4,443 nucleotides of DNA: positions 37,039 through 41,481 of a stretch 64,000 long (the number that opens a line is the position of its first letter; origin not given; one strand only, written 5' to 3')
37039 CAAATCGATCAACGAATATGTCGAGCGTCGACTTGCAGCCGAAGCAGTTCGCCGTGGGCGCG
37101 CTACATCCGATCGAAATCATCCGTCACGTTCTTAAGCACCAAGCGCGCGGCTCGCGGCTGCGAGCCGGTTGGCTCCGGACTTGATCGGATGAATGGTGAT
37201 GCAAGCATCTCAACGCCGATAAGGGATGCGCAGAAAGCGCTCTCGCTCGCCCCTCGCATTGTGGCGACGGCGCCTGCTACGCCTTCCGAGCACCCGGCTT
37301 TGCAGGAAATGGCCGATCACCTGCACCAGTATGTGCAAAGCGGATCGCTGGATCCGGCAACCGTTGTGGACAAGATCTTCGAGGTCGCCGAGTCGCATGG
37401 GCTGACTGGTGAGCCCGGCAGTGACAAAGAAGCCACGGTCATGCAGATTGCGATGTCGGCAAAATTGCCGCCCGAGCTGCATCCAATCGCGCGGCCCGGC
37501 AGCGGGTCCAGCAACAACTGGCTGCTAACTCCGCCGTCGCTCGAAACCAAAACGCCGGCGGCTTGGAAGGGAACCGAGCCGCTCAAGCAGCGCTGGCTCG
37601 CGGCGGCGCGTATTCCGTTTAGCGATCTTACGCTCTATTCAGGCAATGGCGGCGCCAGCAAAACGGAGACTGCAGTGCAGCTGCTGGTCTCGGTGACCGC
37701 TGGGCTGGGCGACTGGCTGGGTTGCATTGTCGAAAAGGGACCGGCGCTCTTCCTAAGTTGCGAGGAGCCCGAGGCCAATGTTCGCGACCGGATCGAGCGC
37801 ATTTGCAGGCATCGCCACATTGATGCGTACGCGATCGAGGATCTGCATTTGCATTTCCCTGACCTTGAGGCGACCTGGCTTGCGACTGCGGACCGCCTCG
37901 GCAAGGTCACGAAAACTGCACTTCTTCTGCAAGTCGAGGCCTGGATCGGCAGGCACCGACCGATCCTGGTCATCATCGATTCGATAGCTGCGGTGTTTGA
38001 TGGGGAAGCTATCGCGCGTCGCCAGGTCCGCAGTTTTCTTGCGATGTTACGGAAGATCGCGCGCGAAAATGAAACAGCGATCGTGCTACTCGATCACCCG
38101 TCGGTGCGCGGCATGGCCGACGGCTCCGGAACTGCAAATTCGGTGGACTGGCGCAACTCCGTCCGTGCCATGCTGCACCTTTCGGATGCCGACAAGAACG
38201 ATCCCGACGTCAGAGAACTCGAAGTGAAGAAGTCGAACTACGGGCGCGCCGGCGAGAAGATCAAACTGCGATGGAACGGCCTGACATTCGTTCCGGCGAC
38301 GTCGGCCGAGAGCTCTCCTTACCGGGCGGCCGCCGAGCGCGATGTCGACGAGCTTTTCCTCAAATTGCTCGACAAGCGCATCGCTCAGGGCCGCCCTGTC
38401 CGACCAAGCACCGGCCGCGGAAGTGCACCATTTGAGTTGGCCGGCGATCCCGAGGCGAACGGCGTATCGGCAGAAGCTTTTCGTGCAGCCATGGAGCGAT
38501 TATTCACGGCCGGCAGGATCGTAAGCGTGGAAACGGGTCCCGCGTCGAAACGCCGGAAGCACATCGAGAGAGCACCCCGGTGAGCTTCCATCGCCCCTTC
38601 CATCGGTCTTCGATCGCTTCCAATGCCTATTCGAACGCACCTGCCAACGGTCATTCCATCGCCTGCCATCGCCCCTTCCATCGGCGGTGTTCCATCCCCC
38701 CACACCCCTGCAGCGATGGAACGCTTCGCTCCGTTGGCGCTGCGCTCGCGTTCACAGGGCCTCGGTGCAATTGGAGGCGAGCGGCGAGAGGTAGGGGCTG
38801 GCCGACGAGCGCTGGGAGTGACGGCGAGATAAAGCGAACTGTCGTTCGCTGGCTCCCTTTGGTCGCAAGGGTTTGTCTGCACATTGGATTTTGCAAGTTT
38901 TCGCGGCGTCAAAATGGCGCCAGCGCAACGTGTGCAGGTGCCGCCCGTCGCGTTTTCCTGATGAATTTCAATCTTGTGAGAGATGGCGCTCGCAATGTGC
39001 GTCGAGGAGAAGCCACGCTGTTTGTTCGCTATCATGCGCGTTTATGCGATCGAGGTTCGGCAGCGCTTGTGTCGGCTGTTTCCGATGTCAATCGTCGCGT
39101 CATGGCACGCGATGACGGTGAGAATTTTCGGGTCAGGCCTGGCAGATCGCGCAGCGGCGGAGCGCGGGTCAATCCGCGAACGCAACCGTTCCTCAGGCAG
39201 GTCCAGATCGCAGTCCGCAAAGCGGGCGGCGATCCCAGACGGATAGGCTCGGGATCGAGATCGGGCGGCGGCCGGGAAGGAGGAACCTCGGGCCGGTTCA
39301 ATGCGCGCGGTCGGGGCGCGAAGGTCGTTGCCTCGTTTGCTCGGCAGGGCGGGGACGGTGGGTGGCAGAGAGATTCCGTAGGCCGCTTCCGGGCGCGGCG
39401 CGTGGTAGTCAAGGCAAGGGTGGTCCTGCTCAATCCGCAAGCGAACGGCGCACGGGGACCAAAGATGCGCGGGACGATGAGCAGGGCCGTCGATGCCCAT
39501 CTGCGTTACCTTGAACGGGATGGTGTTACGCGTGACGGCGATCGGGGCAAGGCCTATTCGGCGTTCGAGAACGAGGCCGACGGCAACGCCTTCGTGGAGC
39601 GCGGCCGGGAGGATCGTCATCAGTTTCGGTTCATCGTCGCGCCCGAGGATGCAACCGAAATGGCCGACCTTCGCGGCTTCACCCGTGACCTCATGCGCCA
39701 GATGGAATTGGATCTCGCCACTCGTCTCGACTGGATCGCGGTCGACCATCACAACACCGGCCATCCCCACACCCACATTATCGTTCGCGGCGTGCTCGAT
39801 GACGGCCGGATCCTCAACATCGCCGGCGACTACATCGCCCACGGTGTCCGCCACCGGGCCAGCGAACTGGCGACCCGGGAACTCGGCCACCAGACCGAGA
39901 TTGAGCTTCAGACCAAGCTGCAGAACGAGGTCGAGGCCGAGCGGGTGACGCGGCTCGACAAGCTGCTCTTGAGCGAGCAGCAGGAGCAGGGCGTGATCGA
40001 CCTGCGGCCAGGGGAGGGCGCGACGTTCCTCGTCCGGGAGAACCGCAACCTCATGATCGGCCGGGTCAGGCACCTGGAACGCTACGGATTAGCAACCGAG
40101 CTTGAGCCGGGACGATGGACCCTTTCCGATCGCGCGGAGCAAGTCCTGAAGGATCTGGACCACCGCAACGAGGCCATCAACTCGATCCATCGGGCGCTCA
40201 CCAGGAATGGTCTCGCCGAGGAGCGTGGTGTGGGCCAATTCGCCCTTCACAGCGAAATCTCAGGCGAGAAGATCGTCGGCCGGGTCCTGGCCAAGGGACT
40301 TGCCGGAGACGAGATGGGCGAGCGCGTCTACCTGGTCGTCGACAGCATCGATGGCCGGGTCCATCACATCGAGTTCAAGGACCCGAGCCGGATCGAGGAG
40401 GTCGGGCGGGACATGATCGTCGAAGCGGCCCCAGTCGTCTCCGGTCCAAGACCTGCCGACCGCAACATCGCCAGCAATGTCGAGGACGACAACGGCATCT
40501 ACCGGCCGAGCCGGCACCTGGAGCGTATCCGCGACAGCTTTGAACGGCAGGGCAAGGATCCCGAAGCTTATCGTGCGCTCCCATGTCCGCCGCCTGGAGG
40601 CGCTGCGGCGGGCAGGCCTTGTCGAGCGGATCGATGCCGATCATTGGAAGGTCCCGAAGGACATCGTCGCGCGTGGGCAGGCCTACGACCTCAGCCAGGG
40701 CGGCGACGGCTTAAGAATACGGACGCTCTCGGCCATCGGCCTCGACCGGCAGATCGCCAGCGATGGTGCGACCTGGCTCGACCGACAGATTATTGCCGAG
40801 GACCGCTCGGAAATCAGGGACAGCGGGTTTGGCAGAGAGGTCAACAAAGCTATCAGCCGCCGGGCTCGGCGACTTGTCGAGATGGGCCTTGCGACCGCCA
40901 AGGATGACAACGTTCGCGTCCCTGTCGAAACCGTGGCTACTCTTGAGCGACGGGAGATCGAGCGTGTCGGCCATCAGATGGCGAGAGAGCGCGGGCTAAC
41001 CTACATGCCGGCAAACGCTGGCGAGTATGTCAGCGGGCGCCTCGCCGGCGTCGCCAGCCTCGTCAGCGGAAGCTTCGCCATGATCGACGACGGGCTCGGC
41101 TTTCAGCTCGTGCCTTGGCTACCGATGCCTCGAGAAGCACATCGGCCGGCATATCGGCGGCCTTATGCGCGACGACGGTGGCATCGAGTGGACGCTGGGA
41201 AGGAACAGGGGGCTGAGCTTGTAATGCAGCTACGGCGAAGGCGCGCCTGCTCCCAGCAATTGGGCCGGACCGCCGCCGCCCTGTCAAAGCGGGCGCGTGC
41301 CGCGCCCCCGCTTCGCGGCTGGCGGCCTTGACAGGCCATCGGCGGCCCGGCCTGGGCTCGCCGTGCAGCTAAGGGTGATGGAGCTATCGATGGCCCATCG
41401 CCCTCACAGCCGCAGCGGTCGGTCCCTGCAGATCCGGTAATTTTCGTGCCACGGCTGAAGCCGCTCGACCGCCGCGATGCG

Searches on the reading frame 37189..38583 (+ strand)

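Call 46: search_protein_families(library=pfam, proteins=[window:37189-38583:+], max_evalue=0.01)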
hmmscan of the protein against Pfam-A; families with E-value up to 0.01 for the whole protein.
window:37189-38583:+ (464 aa): 2 families
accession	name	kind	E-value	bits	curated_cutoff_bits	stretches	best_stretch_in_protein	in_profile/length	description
PF13481.12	AAA_25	-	4.1e-25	89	27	1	118-307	5-193/195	AAA domain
PF06745.19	ATPase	-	1.2e-05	25.2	26.6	1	141-348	15-204/231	KaiC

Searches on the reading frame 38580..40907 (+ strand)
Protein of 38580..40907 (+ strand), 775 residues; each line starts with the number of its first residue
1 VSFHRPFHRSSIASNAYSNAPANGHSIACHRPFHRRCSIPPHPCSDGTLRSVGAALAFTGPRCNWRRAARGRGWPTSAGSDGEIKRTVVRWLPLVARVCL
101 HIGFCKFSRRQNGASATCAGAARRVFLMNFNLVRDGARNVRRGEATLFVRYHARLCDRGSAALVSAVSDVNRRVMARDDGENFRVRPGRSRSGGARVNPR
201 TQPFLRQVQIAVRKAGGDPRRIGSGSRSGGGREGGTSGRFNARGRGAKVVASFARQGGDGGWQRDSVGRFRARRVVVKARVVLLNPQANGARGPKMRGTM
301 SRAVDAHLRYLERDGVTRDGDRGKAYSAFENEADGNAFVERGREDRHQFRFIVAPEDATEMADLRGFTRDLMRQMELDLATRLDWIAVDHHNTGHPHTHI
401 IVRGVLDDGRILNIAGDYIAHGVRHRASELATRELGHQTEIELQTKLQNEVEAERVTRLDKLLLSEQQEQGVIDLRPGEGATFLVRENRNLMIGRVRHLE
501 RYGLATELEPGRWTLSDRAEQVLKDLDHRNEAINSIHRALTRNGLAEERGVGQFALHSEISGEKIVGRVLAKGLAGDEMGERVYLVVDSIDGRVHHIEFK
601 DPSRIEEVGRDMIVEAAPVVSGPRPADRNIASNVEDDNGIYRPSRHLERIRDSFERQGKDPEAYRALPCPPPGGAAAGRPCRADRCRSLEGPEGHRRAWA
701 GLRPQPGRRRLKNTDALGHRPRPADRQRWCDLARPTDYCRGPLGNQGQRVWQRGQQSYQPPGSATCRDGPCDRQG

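Call 46: search_protein_families(library=pfam, proteins=[window:38580-40907:+], max_evalue=0.01)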
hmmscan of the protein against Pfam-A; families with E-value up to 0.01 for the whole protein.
window:38580-40907:+ (775 aa): 2 families
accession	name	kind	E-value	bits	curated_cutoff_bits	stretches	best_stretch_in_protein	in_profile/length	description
PF11843.13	DUF3363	-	4.6e-38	131.7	28.4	1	493-653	2-158/375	Protein of unknown function (DUF3363)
PF03432.20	Relaxase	-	2.1e-06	28.5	24.6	1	324-417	25-115/132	MobA/VirD2-like, nuclease domain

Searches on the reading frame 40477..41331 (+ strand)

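Call 46: search_protein_families(library=pfam, proteins=[window:40477-41331:+], max_evalue=0.01)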
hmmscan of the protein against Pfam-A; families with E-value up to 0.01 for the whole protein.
window:40477-41331:+ (284 aa): 1 family
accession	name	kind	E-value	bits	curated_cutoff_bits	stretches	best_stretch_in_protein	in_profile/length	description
PF11843.13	DUF3363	-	5.6e-61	207.1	28.4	1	10-216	141-345/375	Protein of unknown function (DUF3363)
